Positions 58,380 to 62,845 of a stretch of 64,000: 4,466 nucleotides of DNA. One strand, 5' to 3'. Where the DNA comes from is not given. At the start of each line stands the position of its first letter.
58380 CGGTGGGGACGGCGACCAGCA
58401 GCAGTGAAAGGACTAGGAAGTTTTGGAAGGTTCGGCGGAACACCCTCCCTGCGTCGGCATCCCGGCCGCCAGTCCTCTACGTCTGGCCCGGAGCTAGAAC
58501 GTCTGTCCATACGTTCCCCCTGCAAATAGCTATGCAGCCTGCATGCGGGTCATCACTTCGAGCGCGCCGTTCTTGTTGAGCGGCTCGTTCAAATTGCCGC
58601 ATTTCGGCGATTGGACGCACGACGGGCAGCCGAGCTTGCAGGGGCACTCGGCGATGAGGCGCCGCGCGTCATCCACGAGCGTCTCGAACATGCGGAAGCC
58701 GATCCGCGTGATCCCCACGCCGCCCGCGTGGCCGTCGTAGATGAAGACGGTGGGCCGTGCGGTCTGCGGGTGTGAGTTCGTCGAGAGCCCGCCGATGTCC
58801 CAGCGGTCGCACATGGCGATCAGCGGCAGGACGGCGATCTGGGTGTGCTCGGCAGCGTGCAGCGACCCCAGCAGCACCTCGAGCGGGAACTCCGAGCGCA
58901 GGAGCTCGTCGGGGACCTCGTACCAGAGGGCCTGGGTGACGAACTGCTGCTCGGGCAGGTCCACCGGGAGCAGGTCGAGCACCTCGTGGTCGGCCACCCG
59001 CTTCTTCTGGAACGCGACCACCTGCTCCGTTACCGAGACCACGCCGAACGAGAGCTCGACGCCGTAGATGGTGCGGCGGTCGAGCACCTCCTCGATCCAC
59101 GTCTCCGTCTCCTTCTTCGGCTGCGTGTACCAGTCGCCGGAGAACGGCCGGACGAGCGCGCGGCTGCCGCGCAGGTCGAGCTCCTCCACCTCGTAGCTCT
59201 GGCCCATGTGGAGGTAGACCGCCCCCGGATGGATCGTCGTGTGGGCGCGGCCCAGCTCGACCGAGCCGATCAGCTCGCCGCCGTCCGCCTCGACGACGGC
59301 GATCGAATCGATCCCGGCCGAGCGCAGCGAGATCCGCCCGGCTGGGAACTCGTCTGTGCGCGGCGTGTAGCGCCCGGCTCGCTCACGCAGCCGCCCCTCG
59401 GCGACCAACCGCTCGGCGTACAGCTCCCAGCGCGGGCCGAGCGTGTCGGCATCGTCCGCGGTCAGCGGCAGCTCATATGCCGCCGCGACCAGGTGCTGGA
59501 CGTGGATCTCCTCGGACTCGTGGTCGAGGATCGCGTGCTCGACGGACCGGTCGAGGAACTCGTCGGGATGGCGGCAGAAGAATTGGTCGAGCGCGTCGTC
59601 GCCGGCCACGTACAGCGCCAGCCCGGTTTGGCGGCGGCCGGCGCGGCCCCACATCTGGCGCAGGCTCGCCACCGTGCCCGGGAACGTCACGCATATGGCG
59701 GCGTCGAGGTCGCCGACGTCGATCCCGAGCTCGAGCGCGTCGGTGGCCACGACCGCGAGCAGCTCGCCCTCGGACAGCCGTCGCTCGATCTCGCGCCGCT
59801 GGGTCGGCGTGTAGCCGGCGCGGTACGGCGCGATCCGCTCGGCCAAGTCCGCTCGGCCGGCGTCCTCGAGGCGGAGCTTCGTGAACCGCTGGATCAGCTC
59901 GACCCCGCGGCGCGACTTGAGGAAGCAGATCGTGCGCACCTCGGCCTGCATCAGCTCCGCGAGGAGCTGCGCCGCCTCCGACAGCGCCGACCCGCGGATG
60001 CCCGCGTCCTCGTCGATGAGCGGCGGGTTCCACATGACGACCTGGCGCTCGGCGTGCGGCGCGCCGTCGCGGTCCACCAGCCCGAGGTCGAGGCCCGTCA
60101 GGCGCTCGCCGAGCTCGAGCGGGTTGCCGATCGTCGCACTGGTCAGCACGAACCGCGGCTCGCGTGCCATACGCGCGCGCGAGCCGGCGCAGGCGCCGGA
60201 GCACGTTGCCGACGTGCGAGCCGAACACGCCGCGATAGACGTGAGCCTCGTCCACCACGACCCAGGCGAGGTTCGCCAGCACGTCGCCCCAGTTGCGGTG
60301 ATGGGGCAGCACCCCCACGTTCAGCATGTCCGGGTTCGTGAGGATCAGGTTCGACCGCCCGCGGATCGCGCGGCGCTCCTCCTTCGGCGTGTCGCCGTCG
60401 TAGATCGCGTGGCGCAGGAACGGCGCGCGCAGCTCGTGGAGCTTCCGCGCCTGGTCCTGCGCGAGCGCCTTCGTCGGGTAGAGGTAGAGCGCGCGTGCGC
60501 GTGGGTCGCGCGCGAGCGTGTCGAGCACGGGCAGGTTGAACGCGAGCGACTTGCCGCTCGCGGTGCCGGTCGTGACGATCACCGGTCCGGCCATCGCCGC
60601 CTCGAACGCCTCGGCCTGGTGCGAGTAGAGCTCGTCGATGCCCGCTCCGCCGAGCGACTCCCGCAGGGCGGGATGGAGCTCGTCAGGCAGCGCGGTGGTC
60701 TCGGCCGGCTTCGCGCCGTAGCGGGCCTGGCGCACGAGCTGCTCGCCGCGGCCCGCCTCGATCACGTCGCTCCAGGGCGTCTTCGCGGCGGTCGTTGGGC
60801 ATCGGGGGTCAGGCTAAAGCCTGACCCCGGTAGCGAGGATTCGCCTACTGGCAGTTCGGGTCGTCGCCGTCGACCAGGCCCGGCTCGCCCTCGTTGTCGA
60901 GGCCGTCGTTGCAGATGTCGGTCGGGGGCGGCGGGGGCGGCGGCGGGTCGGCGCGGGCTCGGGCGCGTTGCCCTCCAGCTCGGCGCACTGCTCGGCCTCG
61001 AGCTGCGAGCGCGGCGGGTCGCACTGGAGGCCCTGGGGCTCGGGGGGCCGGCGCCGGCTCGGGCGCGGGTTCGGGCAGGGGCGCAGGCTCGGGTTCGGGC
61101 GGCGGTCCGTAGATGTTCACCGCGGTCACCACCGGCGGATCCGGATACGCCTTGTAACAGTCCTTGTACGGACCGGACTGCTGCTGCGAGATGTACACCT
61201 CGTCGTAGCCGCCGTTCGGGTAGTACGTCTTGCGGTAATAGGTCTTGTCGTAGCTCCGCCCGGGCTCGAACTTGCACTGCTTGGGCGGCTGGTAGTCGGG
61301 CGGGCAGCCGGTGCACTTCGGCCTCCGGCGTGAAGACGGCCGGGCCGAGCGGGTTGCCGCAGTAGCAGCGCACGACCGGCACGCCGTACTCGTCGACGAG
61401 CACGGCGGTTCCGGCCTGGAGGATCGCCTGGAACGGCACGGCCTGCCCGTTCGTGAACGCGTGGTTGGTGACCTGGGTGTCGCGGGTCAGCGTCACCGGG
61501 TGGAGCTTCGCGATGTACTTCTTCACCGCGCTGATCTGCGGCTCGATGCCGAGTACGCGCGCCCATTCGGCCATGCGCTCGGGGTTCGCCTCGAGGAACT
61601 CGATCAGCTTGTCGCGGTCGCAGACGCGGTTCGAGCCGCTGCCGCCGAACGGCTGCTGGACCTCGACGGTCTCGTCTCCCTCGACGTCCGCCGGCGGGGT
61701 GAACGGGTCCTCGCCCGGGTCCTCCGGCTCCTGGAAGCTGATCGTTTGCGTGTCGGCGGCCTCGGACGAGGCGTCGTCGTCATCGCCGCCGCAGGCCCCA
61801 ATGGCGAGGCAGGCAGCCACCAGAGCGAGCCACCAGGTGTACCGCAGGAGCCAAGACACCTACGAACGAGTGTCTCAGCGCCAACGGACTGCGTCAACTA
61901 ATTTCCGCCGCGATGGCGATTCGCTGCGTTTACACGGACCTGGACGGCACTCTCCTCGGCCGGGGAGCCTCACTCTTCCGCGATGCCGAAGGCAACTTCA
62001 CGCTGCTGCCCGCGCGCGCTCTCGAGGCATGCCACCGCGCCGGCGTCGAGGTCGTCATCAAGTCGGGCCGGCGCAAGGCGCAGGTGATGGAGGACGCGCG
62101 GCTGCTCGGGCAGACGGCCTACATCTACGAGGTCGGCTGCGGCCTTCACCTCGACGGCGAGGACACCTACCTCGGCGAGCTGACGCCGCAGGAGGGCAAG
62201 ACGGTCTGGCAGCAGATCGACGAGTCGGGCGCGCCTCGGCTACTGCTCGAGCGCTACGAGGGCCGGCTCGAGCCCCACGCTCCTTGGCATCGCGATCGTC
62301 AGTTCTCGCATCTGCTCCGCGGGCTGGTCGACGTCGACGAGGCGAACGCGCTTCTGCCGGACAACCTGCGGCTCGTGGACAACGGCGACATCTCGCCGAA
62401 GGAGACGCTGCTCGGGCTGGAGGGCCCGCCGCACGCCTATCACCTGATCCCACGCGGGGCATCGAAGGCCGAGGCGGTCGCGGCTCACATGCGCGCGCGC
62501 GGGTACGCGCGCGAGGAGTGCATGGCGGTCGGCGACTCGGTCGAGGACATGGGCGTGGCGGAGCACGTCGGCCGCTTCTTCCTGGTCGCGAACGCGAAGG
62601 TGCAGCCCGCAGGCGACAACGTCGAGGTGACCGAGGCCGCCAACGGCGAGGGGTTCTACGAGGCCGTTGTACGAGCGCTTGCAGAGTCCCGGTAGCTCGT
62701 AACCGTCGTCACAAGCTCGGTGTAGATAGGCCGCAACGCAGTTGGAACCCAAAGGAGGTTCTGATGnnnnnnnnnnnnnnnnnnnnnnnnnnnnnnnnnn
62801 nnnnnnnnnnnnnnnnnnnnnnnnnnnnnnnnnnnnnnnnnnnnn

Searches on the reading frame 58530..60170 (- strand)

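Call 52: search_protein_families(library=pfam, proteins=[window:58530-60170:-], max_evalue=0.0001)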
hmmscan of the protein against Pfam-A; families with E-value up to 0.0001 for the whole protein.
window:58530-60170:- (546 aa): 3 families
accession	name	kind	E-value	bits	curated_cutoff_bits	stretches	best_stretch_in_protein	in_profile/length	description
PF09369.15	MZB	-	5.4e-22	78.7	24.2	1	440-519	1-80/80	MrfA Zn-binding domain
PF00271.37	Helicase_C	-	2.2e-13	50.8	23.5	1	69-180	5-109/110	Helicase conserved C-terminal domain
PF22982.3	WHD_HRQ1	-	1.1e-07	33.2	27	1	216-285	2-70/70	ATP-dependent helicase HRQ1, winged helix domain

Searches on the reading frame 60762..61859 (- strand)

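Call 52: search_protein_families(library=pfam, proteins=[window:60762-61859:-], max_evalue=0.0001)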
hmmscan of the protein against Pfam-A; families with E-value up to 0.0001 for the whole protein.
window:60762-61859:- (365 aa): 1 family
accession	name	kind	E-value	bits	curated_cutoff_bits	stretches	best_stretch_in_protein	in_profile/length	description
PF20568.3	DUF6777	-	1.9e-37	129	27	1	71-180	11-118/163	Domain of unknown function (DUF6777)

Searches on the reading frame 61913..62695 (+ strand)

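Call 34: search_protein_families(library=pfam, proteins=[window:61913-62695:+], max_evalue=0.0001)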
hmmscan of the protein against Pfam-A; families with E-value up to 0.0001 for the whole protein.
window:61913-62695:+ (260 aa): 4 families
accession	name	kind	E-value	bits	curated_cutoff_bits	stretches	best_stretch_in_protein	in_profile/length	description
PF08282.18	Hydrolase_3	-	1.4e-11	45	20.9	1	173-249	176-252/255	haloacid dehalogenase-like hydrolase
PF05116.19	S6PP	-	1.4e-05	25.2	20.3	0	178-230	159-211/247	Sucrose-6F-phosphate phosphohydrolase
PF12710.13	HAD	-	4.7e-05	24.3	27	0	181-217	151-189/189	haloacid dehalogenase-like hydrolase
PF00702.32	Hydrolase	-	5.5e-05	24.1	26.4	0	181-220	152-191/191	haloacid dehalogenase-like hydrolase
